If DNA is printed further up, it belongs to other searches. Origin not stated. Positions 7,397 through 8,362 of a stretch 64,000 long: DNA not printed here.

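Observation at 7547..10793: CDP-alcohol phosphatidyltransferase translationally coupled to the hpnN-like exporter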

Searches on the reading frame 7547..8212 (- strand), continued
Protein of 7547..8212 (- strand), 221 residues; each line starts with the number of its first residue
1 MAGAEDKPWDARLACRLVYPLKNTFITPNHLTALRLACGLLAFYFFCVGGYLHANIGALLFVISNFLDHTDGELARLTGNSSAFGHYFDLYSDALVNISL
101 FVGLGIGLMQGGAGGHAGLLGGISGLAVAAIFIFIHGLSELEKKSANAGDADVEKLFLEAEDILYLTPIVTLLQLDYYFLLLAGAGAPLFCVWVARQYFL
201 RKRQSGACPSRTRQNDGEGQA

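Call 59: fold_search(model_id=the predicted structure, library=pdb)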
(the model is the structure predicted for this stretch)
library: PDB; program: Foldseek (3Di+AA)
matches with E <= 10: 211; with E <= 0.001: 8
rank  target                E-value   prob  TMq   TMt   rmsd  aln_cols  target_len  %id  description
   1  4o6n_A                1.1e-05  1.00  0.65  0.44   4.6       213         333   18  Structure of AF2299, a CDP-alcohol phosphotransferase (CDP-bound) (released 2014-05-14)
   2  4o6m_A                2.0e-05  1.00  0.68  0.48   4.3       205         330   18  Structure of AF2299, a CDP-alcohol phosphotransferase (CMP-bound) (released 2014-05-14)
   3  4o6m_B                2.2e-05  1.00  0.65  0.44   4.6       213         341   18  Structure of AF2299, a CDP-alcohol phosphotransferase (CMP-bound) (released 2014-05-14)
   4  4q7c_A                2.9e-05  1.00  0.65  0.45   4.6       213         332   18  Structure of AF2299, a CDP-alcohol phosphotransferase (released 2014-05-28)
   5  5d91                  2.7e-04  1.00  0.66  0.46   4.1       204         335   22  Structure of a phosphatidylinositolphosphate (PIP) synthase from Renibacterium Salmoninarum (released 2015-11-11)
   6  5d92_A                5.8e-04  1.00  0.68  0.46   4.4       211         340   23  Structure of a phosphatidylinositolphosphate (PIP) synthase from Renibacterium Salmoninarum (released 2015-11-04)
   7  5d92_B                7.6e-04  1.00  0.63  0.43   4.3       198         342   22  Structure of a phosphatidylinositolphosphate (PIP) synthase from Renibacterium Salmoninarum (released 2015-11-04)
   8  4mnd                  9.1e-04  1.00  0.61  0.35   5.1       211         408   18  Crystal structure of Archaeoglobus fulgidus IPCT-DIPPS bifunctional membrane protein (released 2014-07-02)
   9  5d92_C                1.6e-03  1.00  0.63  0.43   4.6       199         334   20  Structure of a phosphatidylinositolphosphate (PIP) synthase from Renibacterium Salmoninarum (released 2015-11-04)
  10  6h5a_A                1.7e-03  1.00  0.55  0.58   7.0       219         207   19  Crystal structure of Mycobacterium tuberculosis phosphatidylinositol phosphate synthase (PgsA1) in complex with mangan (released 2019-05-15)
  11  6h5a_B                2.2e-03  1.00  0.53  0.55   7.4       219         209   18  Crystal structure of Mycobacterium tuberculosis phosphatidylinositol phosphate synthase (PgsA1) in complex with mangan (released 2019-05-15)
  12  6wmv_A                2.8e-03  1.00  0.60  0.42   5.3       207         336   16  Structure of a phosphatidylinositol-phosphate synthase (PIPS) from Mycobacterium kansasii with evidence of substrate b (released 2020-05-27)
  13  6wm5_A                3.0e-03  1.00  0.53  0.38   5.9       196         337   19  Structure of a phosphatidylinositol-phosphate synthase (PIPS) from Mycobacterium kansasii (released 2020-05-27)
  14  6h59_A                3.6e-03  1.00  0.54  0.59   6.9       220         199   18  Crystal structure of Mycobacterium tuberculosis phosphatidylinositol phosphate synthase (PgsA1) with CDP-DAG bound (released 2019-05-15)
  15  6h53_B                4.0e-03  1.00  0.56  0.63   5.3       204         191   19  Crystal structure of Mycobacterium tuberculosis phosphatidylinositol phosphate synthase (PgsA1) in apo form (released 2019-05-15)
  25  7drk_B                4.5e-01  0.98  0.49  0.57   6.1       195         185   22  Crystal structure of phosphatidylglycerol phosphate synthase in complex with cytidine diphosphate-diacylglycerol (released 2021-12-08)
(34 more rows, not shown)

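Call 60: search_protein_families(library=pfam, proteins=[L066:9001-9855:+, L054:370-1173:+, L072:6712-7572:+, L032:2543-3403:+, L054:9177-9863:+, L054:10891-11520:+, L041:8524-9918:+, L037:12625-13944:-, L045:11940-12614:+, L056:8552-9748:+], max_evalue=0.0001)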
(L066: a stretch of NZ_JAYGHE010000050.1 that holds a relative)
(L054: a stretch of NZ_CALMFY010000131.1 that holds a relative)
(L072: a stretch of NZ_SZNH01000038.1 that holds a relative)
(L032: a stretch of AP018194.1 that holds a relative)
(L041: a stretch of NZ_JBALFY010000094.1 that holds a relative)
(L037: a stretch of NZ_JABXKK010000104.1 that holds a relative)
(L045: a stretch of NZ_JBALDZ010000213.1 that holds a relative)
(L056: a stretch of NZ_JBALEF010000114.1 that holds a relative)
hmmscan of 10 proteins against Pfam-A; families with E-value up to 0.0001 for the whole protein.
L066:9001-9855:+ (284 aa): 2 families
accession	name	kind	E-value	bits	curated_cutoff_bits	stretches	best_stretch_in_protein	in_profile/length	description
PF00753.33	Lactamase_B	-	3.3e-19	70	22.7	1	31-213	5-156/196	Metallo-beta-lactamase superfamily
PF12706.13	Lactamase_B_2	-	1.2e-05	25.5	27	1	83-210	21-146/200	Beta-lactamase superfamily domain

L054:370-1173:+ (267 aa): 4 families
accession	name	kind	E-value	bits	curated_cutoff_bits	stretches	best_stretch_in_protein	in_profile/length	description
PF00106.31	adh_short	-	2.5e-46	158.1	26.6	1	10-197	3-190/195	short chain dehydrogenase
PF13561.12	adh_short_C2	-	1.7e-27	96.9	27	1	14-201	1-188/236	Enoyl-(Acyl carrier protein) reductase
PF08659.16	KR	-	2.2e-14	54.2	22.6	1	11-173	4-166/180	KR domain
PF23441.1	SDR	-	6.5e-06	26.1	27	1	11-217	11-222/258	SDR-like rossmann domain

L072:6712-7572:+ (286 aa): 0 families

L032:2543-3403:+ (286 aa): 1 family
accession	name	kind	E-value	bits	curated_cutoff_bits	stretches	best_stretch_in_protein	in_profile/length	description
PF04794.17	YdjC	-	8e-74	249.3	29.7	1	8-273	3-265/266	YdjC-like protein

L054:9177-9863:+ (228 aa): 5 families
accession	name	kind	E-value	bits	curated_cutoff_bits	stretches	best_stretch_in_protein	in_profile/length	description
PF02798.26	GST_N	-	2.4e-15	57.1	20.9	1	16-89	3-75/76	Glutathione S-transferase, N-terminal domain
PF13409.12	GST_N_2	-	8.3e-13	49.2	25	1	27-88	5-67/70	Glutathione S-transferase, N-terminal domain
PF13417.12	GST_N_3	-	3.5e-10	40.5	22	1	26-94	8-73/75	Glutathione S-transferase, N-terminal domain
PF00043.30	GST_C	-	7.4e-10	39.4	20.7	1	147-209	29-93/93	Glutathione S-transferase, C-terminal domain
PF14497.11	GST_C_3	-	3e-07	31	21.6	1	141-210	23-96/104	Glutathione S-transferase, C-terminal domain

L054:10891-11520:+ (209 aa): 0 families

L041:8524-9918:+ (464 aa): 1 family
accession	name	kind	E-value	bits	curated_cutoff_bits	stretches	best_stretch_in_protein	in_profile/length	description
PF01425.27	Amidase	-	1.2e-113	380.9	27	1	20-440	1-445/445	Amidase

L037:12625-13944:- (439 aa): 3 families
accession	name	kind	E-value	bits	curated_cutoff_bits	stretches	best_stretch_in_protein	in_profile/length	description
PF00072.30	Response_reg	-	1.5e-28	99.6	30.2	1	13-124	1-110/111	Response regulator receiver domain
PF02518.31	HATPase_c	-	3.8e-21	76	26.4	1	312-431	5-110/111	Histidine kinase-, DNA gyrase B-, and HSP90-like ATPase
PF00512.31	HisKA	-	3.8e-07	30.5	26.9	0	167-191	2-26/66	His Kinase A (phospho-acceptor) domain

L045:11940-12614:+ (224 aa): 3 families
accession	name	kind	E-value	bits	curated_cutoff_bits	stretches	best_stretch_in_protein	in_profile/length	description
PF00072.30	Response_reg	-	1.4e-26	93.3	30.2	1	4-115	1-110/111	Response regulator receiver domain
PF00196.25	GerE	-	3.4e-21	75.1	23.5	1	156-211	2-57/57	Bacterial regulatory proteins, luxR family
PF08281.18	Sigma70_r4_2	-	2.3e-07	30.8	25.7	1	157-199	11-54/54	Sigma-70, region 4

L056:8552-9748:+ (398 aa): 2 families
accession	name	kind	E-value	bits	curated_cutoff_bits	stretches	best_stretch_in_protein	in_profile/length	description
PF08240.17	ADH_N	-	7.5e-24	84.4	23.5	1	31-163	2-104/104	Alcohol dehydrogenase GroES-like domain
PF00107.32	ADH_zinc_N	-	1e-17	64.7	31.8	1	202-269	1-68/129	Zinc-binding dehydrogenase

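Call 68: search_protein_families(library=ncbifam, proteins=[L007:207-1364:-, L025:2164-3447:+, L043:11590-12846:-, L023:13611-15548:-, L015:13953-15434:-, L081:18512-19249:-, L031:8472-9977:-, L031:3121-5547:+], max_evalue=1e-8)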
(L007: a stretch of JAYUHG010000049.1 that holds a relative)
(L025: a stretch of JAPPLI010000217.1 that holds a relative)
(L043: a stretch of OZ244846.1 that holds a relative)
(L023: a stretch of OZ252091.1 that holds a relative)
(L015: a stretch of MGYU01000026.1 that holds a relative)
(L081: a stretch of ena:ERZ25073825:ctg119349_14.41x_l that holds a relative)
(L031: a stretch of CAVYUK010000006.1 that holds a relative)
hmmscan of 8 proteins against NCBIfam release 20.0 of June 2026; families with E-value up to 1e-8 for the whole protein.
L007:207-1364:- (385 aa): 6 families
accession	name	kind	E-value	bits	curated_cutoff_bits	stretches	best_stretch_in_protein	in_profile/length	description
NF010006.0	PRK13479.1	equivalog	5.1e-152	506.3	296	1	24-382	4-362/369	2-aminoethylphosphonate--pyruvate transaminase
TIGR03301.1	PhnW-AepZ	equivalog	3.2e-139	464.2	360.8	1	28-380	2-354/355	2-aminoethylphosphonate aminotransferase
TIGR02326.1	transamin_PhnW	equivalog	4.7e-136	453.6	400.8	1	26-381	4-360/363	2-aminoethylphosphonate--pyruvate transaminase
NF046070.1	PyrdoxPyrvTramin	equivalog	9.6e-35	120.1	600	1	27-307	7-288/369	pyridoxamine--pyruvate transaminase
NF045640.1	AspGlyoxATaseBhcA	equivalog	2.3e-18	66.3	650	1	29-376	8-359/395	L-aspartate--glyoxylate aminotransferase BhcA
TIGR04343.1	egtE_PLP_lyase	equivalog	4.5e-10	38.9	400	1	79-234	74-223/370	ergothioneine biosynthesis PLP-dependent enzyme EgtE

L025:2164-3447:+ (427 aa): 14 families
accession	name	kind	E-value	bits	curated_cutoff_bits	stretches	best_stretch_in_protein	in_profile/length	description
NF051886.1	XaaProDiPepCaul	equivalog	2e-56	191.8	500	1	48-421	17-397/398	Xaa-Pro dipeptidase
TIGR01224.1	hutI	equivalog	5.3e-19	68.3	298.15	1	312-406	267-360/377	imidazolonepropionase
NF006689.0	PRK09237.1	equivalog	4.8e-16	58.3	371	0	31-136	5-97/383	amidohydrolase/deacetylase family metallohydrolase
NF006056.0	PRK08204.1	subfamily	9.1e-15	54.4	391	0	350-401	332-383/449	hypothetical protein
NF005557.0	PRK07228.1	equivalog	2.2e-13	49.7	522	0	349-403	326-380/445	5'-deoxyadenosine deaminase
NF006549.0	PRK09045.1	equivalog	2.2e-11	43.1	540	1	318-400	293-381/444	TRZ/ATZ family hydrolase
NF011990.0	PRK15446.2-6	subfamily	3.8e-10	39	233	0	365-423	331-384/390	alpha-D-ribose 1-methylphosphonate 5-triphosphate diphosphatase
NF004995.0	PRK06380.1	subfamily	3.9e-10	39.3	567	0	320-400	279-363/418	metal-dependent hydrolase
TIGR00221.1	nagA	equivalog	4.5e-10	39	225.65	0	358-400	327-369/380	N-acetylglucosamine-6-phosphate deacetylase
NF004801.0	PRK06151.1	subfamily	4.7e-10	38.9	416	0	315-400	318-404/491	chlorohydrolase family protein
NF006055.0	PRK08203.1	equivalog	9.3e-10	37.6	532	0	317-403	306-396/455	8-oxoguanine deaminase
NF004636.0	PRK05985.1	subfamily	1.1e-09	37.6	408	0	48-100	16-68/398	amidohydrolase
NF002668.0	PRK02382.1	equivalog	5e-09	35.4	452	0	51-93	15-57/436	dihydroorotase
NF006679.0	PRK09228.1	subfamily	8.9e-09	34.6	351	0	320-400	306-388/433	guanine deaminase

L043:11590-12846:- (418 aa): 5 families
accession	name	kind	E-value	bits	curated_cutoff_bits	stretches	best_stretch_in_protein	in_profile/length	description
TIGR01836.1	PHA_synth_III_C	subfamily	2.8e-141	470.6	365.3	1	91-416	25-350/350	class III poly(R)-hydroxyalkanoic acid synthase subunit PhaC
TIGR01838.1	PHA_synth_I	subfamily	4e-37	127.9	622.65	1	108-380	168-443/532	class I poly(R)-hydroxyalkanoic acid synthase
NF005898.0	PRK07868.1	equivalog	1.6e-21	75.8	925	1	101-413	36-358/994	acyl-CoA synthetase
TIGR01839.1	PHA_synth_II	subfamily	2.9e-21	75.2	855.4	1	103-372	190-461/560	class II poly(R)-hydroxyalkanoic acid synthase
TIGR01834.1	PHA_synth_III_E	subfamily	3.3e-09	36.7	154.95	1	4-50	229-275/324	class III poly(R)-hydroxyalkanoic acid synthase subunit PhaE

L023:13611-15548:- (645 aa): 91 families (the best 25 are shown)
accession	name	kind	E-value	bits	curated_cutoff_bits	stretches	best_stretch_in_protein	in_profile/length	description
NF001208.0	PRK00174.1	subfamily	0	1104.5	657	1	2-642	7-645/649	acetate--CoA ligase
TIGR02188.1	Ac_CoA_lig_AcsA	equivalog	0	1057.2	724.95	1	20-640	3-628/629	acetate--CoA ligase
NF007815.0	PRK10524.1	equivalog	3e-182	607.5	955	1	22-638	2-623/629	propionate--CoA ligase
NF003313.0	PRK04319.1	equivalog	3.6e-164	547.2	729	1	51-630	20-573/574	acetate--CoA ligase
TIGR02316.1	propion_prpE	equivalog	7.9e-163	543.4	827.4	1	23-638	2-622/628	propionate--CoA ligase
NF002937.0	PRK03584.1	subfamily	5.1e-108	362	639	1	12-639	26-649/657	acetoacetate--CoA ligase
TIGR01217.1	ac_ac_CoA_syn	equivalog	2.7e-82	277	520.9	1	19-621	32-630/652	acetoacetate--CoA ligase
NF047394.1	AcylCoAsynMbcS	equivalog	4.7e-80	269.7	850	1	81-617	18-521/525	acyl-CoA synthetase MbcS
NF004837.0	PRK06187.1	subfamily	5.8e-71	239.3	476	1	78-618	11-524/531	long-chain-fatty-acid--CoA ligase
NF005714.0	PRK07529.1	subfamily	1.9e-55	188.4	632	1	77-619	32-579/640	acyl-CoA synthetase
TIGR02262.1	benz_CoA_lig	subfamily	2.7e-55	188.1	375.25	1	104-614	28-507/508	benzoate-CoA ligase family protein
NF006182.0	PRK08316.1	subfamily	8e-54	183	663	1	89-618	25-519/523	fatty acyl-CoA synthetase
NF053567.1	HBDA_AROS1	equivalog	9.1e-52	176.1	1000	1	104-615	37-518/523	3-hydroxybenzoate--CoA ligase HbdA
NF006181.0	PRK08314.1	subfamily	4.6e-49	167.1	705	1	104-619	47-557/563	long-chain-fatty-acid--CoA ligase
TIGR03098.1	ligase_PEP_1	hypoth_equivalog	2.3e-47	161.7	592.35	2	104-274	23-184/517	acyl-CoA ligase (AMP-forming), exosortase A system-associated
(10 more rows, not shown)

L015:13953-15434:- (493 aa): 74 families (the best 25 are shown)
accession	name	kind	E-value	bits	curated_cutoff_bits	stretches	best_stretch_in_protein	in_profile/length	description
NF006236.0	PRK08375.1-1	equivalog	5.6e-172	573.1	663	1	12-491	8-491/493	putative monovalent cation/H+ antiporter subunit D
NF005561.0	PRK07234.1-1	equivalog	1.2e-138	463.4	718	1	16-453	11-447/569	putative monovalent cation/H+ antiporter subunit D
NF005140.0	PRK06589.1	equivalog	6e-119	398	470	1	6-479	5-475/489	putative monovalent cation/H+ antiporter subunit D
NF005141.0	PRK06590.1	equivalog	3.2e-65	221.2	556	1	13-477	4-464/615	NADH-quinone oxidoreductase subunit L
NF009287.0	PRK12647.1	equivalog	2.7e-64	218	937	1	15-482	4-468/773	putative monovalent cation/H+ antiporter subunit A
NF009288.0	PRK12648.1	equivalog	4.9e-64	216.9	1104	1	13-483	2-473/954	monovalent cation/H+ antiporter subunit A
NF005097.0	PRK06525.1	equivalog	8.3e-64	216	430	1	13-475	4-469/480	hydrogenase 4 subunit D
TIGR01974.1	NDH_I_L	subfamily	2.8e-61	208.2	407.5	1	14-477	3-475/630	NADH-quinone oxidoreductase subunit L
NF009305.0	PRK12662.1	equivalog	3.4e-58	197.6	700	1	8-488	1-483/492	putative monovalent cation/H+ antiporter subunit D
NF006419.0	PRK08668.1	equivalog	3.5e-57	194.5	617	1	16-491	6-477/613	NADH dehydrogenase subunit M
NF009290.0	PRK12650.1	equivalog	1.1e-56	192.3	980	1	47-488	34-479/966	DUF4040 family protein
NF005086.0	PRK06521.1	equivalog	1.6e-55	188.8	667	1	7-489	2-500/669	hydrogenase 4 subunit B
TIGR01972.1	NDH_I_M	subfamily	1.9e-54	185.2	263.8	1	17-489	4-476/486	NADH-quinone oxidoreductase subunit M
NF009284.0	PRK12644.1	equivalog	6e-53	180.2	962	1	45-482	33-472/975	Na+/H+ antiporter subunit A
NF009285.0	PRK12645.1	equivalog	2.2e-52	178.4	1028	1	14-484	4-496/804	Na+/H+ antiporter subunit A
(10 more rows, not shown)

L081:18512-19249:- (245 aa): 9 families
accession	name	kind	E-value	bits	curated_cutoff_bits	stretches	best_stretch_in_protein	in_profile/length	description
TIGR03992.1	Arch_glmU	subfamily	4.1e-18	65.4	292.1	1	1-123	1-123/393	bifunctional sugar-1-phosphate nucleotidylyltransferase/acetyltransferase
NF041135.1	IPPtranDIPPsyn_Thcocales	equivalog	3.1e-17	62.7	580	1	1-241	1-218/419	bifunctional L-myo-inositol-1-phosphate cytidylyltransferase/CDP-L-myo-inositol myo-inositolphosphotransferase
NF041313.1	UDPGP_AglF_Halo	equivalog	5.9e-16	58.6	400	1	1-131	1-133/234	UTP--glucose-1-phosphate uridylyltransferase AglF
NF045665.1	NTPtran_DVU1551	equivalog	9.2e-15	54.5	315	1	1-107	1-101/359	DVU_1551 family NTP transferase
TIGR03310.1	matur_MocA_YgfJ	equivalog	5.3e-13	49.4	186.45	1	3-117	2-111/188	molybdenum cofactor cytidylyltransferase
NF045761.1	NAMPUrTaseMurU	equivalog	3.7e-12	46.6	250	1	1-112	1-113/226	N-acetylmuramate alpha-1-phosphate uridylyltransferase MurU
NF038362.1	Sden_1164_fam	equivalog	1.8e-11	44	300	1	3-186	4-195/266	Sden_1164 family protein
TIGR01173.1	glmU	equivalog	1e-09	37.8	366.85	1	1-107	1-102/452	bifunctional UDP-N-acetylglucosamine diphosphorylase/glucosamine-1-phosphate N-acetyltransferase GlmU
NF041173.1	Sug_nt_acttase_Thmprot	equivalog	1.4e-09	37.4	600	1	1-121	1-120/405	bifunctional sugar-1-phosphate nucleotidylyltransferase/acetyltransferase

L031:8472-9977:- (501 aa): 1 family
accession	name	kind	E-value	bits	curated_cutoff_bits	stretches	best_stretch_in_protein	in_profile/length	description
NF047779.1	Omp85_fam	subfamily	5.8e-37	128.1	200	1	255-501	167-423/423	Omp85 family outer membrane protein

L031:3121-5547:+ (808 aa): 27 families (the best 25 are shown)
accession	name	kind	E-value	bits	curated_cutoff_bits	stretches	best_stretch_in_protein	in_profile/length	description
NF045675.1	PhdiestaseDibA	equivalog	4.2e-135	451.5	980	1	343-769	192-621/623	phosphodiesterase DibA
NF007474.0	PRK10060.1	equivalog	8e-113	377.9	782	1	347-775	230-656/663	cyclic di-GMP phosphodiesterase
NF008467.0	PRK11359.1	equivalog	1.7e-111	373.6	857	1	345-777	364-796/800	oxygen-sensing cyclic-di-GMP phosphodiesterase DosP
NF053781.1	cdiGMPphdstlr2612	equivalog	2.8e-102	343.3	1600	1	348-773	834-1265/1268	Tlr1612 family c-di-GMP phosphodiesterase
NF052458.1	PhdiestGepA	equivalog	5.2e-93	312.7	1200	1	277-770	347-838/840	phosphodiesterase GepA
NF008807.1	PRK11829.1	equivalog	6e-78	262.6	733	1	271-766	155-655/670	biofilm formation regulator HmsP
NF007298.0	PRK09776.1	equivalog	2.8e-74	250.7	1135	1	351-769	681-1102/1111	diguanylate cyclase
NF052596.1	RR_EAL_PvrR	equivalog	1.3e-57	195.2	580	1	527-774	143-390/398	response regulator cyclic di-GMP phosphodiesterase PvrR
NF007423.1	PRK09966.1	equivalog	3e-52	177.8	325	1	297-504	174-390/390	diguanylate cyclase DgcN/YfiN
NF007839.0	PRK10551.1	equivalog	3.9e-45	154.4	461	1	530-775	267-512/518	cyclic di-GMP phosphodiesterase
NF045673.1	c-di-GMPRcptLapD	equivalog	2.2e-43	148.6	1020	1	271-765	147-646/647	cyclic di-GMP receptor LapD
TIGR00254.1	GGDEF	domain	3.6e-42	143.9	37.4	1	352-507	3-160/168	diguanylate cyclase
NF038266.1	diguan_SiaD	equivalog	1.2e-36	126.4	290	1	337-506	77-247/252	biofilm regulation diguanylate cyclase SiaD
NF008281.1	PRK11059.1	equivalog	4.8e-36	124.2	663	1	245-765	107-631/633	RNase E specificity factor CsrD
NF051473.1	DigCycDgcsShew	equivalog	1.7e-33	116.3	400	1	346-510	127-288/291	diguanylate cyclase DgcS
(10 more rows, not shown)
